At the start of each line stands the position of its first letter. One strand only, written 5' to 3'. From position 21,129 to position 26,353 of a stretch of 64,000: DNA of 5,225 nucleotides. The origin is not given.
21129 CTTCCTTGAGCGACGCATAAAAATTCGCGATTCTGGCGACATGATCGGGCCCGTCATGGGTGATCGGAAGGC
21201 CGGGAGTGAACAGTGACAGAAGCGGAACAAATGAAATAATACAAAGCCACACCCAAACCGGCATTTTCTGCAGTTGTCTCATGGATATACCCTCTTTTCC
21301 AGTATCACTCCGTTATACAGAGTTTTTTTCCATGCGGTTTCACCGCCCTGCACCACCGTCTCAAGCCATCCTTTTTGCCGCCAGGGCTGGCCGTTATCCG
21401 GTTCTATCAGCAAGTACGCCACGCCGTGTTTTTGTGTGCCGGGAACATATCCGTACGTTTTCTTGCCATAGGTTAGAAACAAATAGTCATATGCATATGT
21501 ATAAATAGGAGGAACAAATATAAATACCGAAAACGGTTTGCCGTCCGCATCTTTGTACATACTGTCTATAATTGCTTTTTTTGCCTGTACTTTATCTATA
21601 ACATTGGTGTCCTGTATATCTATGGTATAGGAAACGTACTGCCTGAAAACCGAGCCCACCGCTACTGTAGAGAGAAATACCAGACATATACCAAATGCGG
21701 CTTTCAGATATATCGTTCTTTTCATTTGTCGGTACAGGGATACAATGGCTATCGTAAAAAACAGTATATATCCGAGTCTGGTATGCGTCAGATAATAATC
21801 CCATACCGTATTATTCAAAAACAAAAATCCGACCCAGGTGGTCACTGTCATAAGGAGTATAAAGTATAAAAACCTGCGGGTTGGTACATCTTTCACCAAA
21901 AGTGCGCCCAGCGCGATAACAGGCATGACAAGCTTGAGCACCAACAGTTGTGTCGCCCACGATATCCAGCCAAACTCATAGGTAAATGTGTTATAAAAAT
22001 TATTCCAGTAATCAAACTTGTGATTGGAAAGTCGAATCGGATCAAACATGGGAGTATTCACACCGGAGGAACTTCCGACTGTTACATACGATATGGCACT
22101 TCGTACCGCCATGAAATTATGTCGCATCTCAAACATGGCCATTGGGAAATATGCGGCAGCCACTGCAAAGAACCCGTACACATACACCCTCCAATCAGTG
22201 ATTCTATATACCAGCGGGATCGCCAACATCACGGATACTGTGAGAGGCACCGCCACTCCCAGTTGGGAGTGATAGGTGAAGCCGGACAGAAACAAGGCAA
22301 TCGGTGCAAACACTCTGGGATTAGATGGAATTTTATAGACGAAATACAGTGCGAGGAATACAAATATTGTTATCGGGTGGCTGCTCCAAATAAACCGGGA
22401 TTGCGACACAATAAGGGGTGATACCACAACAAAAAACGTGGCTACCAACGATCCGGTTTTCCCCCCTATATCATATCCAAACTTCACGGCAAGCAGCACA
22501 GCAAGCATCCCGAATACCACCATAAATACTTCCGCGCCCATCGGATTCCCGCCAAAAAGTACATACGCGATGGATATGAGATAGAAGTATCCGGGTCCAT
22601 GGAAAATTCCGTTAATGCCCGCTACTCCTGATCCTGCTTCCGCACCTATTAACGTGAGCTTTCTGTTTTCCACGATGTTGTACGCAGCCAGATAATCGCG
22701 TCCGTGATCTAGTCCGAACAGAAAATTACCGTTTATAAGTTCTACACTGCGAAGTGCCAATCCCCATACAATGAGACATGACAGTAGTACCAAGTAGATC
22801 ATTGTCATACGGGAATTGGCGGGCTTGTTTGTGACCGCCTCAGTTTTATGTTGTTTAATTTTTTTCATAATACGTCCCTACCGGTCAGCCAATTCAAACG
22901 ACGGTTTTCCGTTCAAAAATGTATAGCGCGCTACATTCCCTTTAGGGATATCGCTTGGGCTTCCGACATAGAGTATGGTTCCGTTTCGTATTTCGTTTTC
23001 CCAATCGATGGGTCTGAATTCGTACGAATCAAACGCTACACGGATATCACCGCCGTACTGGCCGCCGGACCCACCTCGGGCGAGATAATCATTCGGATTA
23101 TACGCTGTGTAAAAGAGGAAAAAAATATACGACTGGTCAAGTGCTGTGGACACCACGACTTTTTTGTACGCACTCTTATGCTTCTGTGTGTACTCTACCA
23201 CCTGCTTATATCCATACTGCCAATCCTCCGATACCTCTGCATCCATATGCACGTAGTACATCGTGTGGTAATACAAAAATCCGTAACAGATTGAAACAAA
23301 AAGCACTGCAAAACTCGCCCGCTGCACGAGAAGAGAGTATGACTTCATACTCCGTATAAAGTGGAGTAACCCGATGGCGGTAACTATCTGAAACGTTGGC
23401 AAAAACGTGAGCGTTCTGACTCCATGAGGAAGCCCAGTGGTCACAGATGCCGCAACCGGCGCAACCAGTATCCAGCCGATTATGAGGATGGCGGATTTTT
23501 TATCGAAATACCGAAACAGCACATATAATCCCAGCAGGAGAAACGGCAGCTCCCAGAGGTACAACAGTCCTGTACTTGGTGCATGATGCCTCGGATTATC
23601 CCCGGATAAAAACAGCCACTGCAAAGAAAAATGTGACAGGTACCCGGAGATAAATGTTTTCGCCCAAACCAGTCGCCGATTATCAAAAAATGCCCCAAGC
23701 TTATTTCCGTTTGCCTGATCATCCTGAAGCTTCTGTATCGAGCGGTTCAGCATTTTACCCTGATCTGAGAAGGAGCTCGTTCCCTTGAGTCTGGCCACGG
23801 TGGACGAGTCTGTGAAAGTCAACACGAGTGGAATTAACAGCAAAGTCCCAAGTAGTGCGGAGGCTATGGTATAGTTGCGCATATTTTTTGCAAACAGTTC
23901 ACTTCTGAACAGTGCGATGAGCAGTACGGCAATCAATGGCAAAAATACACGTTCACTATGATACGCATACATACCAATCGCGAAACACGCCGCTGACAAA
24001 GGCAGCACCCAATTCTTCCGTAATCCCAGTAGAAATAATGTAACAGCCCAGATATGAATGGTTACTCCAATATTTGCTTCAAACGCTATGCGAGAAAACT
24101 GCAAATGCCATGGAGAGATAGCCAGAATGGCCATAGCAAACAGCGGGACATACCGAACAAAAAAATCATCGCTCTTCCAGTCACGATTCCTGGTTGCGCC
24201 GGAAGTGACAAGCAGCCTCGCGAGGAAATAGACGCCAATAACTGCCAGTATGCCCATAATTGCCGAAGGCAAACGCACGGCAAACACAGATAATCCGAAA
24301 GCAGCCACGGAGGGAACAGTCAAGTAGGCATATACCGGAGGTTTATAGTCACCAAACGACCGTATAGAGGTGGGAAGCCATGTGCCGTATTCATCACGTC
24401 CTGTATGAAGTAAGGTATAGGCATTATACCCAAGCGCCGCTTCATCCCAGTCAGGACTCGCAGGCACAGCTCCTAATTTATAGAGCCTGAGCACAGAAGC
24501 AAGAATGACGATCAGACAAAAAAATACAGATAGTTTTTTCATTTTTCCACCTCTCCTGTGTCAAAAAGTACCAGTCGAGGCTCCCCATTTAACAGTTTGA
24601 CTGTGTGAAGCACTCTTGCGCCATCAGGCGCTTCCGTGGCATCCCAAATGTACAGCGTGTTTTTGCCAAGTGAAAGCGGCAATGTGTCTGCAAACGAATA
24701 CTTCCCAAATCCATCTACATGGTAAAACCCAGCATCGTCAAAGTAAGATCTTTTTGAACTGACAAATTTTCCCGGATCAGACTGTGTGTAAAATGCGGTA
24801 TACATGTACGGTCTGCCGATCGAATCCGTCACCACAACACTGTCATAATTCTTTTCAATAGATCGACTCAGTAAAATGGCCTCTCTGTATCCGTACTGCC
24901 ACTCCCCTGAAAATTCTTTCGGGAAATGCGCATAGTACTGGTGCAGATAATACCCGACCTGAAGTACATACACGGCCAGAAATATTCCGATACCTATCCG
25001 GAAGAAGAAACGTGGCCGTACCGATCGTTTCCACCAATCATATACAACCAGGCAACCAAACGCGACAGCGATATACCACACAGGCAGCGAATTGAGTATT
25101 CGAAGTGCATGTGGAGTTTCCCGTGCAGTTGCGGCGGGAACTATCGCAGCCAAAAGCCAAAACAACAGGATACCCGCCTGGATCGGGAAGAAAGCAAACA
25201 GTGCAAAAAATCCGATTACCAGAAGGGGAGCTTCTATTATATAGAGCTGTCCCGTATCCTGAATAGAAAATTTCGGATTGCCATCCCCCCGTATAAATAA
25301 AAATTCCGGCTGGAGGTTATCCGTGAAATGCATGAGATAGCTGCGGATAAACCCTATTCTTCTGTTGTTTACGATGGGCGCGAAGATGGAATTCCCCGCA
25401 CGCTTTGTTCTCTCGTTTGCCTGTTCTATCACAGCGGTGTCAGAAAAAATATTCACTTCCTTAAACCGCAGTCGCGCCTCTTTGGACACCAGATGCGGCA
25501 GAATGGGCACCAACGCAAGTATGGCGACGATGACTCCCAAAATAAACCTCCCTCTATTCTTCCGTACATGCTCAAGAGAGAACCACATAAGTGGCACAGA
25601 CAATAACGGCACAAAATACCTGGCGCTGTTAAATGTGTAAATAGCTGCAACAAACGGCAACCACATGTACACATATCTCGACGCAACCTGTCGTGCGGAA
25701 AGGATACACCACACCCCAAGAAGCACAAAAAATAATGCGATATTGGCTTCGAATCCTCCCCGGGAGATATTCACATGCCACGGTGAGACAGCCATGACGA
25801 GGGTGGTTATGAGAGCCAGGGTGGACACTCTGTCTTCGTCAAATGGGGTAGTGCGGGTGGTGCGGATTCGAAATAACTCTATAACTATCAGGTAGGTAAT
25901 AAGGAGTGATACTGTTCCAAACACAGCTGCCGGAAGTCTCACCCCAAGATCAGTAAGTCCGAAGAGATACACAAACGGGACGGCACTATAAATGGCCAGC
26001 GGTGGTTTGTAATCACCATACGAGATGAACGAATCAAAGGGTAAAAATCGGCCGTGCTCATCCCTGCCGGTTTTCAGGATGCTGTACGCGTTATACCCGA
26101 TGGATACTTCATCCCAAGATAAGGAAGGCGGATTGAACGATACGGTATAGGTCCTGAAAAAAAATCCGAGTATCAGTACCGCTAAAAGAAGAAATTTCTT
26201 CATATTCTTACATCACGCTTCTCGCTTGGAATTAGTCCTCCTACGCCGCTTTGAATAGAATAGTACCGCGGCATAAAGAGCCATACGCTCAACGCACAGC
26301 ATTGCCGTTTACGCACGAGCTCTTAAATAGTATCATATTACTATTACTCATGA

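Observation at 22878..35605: Six PMT/ArnT-type (GT39/83-like) paralogs arranged as tandem pairs on both strands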

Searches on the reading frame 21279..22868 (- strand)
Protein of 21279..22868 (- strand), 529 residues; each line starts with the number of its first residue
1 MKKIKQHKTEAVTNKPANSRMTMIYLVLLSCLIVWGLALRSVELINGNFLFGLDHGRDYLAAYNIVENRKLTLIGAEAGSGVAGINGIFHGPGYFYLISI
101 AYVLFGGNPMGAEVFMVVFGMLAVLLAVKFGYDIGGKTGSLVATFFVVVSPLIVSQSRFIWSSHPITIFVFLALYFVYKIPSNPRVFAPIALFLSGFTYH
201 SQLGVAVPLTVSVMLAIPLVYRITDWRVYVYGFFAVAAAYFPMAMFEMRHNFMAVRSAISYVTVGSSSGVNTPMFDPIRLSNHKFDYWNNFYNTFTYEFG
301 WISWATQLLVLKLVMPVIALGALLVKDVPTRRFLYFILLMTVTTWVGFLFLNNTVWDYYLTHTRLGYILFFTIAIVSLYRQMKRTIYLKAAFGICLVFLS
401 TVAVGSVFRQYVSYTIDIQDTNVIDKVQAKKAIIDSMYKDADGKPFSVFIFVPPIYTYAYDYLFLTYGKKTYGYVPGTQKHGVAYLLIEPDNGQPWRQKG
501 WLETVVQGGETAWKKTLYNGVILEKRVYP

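Call 3: search_protein_families(library=pfam, proteins=[window:21279-22868:-], max_evalue=0.01)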
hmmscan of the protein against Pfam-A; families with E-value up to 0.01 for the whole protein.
window:21279-22868:- (529 aa): 1 family
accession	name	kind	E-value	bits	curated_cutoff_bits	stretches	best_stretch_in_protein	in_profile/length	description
PF13231.12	PMT_2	-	0.00032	21.4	26.1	1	90-218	2-133/160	Dolichyl-phosphate-mannose-protein mannosyltransferase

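Call 16: search_protein_families(library=ncbifam, proteins=[window:21279-22868:-], max_evalue=0.01)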
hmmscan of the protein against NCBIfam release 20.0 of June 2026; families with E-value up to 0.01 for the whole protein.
window:21279-22868:- (529 aa): 0 families

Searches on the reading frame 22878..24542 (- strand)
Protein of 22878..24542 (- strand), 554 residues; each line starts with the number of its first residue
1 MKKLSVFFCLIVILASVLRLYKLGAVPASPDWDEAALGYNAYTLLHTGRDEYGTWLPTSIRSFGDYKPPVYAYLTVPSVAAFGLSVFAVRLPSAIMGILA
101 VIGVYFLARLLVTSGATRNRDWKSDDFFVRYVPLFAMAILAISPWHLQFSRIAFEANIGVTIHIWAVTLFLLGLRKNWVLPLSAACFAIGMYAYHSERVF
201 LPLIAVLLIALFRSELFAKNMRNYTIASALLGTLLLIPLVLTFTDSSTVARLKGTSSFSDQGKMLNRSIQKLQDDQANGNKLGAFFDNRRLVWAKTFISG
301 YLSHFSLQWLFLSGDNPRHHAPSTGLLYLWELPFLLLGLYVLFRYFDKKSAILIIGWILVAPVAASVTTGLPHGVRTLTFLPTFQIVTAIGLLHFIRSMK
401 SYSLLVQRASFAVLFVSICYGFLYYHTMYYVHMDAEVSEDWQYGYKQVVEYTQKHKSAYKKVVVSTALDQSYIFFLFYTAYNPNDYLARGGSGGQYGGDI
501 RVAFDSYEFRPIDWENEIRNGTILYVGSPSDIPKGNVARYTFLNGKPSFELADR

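Call 3: search_protein_families(library=pfam, proteins=[window:22878-24542:-], max_evalue=0.01)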
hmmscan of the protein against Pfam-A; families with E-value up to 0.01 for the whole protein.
window:22878-24542:- (554 aa): 1 family
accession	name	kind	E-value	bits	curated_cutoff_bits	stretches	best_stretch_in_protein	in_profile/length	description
PF13231.12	PMT_2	-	1.6e-05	25.6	26.1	1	67-113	2-48/160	Dolichyl-phosphate-mannose-protein mannosyltransferase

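Call 16: search_protein_families(library=ncbifam, proteins=[window:22878-24542:-], max_evalue=0.01)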
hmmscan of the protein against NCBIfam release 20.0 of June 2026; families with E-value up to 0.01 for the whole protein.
window:22878-24542:- (554 aa): 0 families

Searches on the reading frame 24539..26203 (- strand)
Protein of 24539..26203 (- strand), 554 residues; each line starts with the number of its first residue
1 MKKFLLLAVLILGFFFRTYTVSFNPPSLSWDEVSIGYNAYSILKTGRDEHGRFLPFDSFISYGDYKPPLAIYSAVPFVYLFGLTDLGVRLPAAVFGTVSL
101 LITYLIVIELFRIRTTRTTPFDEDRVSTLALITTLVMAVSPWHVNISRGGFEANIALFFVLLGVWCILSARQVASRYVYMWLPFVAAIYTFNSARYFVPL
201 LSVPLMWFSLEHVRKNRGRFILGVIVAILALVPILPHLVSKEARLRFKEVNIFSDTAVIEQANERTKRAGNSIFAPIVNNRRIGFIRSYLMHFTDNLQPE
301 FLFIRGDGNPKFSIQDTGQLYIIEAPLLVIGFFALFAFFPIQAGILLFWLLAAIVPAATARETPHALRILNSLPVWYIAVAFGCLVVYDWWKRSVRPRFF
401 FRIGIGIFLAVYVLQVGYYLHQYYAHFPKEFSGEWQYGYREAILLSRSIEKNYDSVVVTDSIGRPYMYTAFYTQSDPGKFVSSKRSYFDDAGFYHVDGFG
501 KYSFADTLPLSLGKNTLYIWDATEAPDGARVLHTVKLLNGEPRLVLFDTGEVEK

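Call 3: search_protein_families(library=pfam, proteins=[window:24539-26203:-], max_evalue=0.01)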
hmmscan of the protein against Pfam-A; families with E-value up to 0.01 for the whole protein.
window:24539-26203:- (554 aa): 1 family
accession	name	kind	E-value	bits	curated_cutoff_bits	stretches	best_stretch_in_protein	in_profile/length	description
PF13231.12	PMT_2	-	0.00082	20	26.1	1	66-115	2-51/160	Dolichyl-phosphate-mannose-protein mannosyltransferase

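Call 16: search_protein_families(library=ncbifam, proteins=[window:24539-26203:-], max_evalue=0.01)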
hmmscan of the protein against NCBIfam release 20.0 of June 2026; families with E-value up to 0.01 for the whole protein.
window:24539-26203:- (554 aa): 0 families
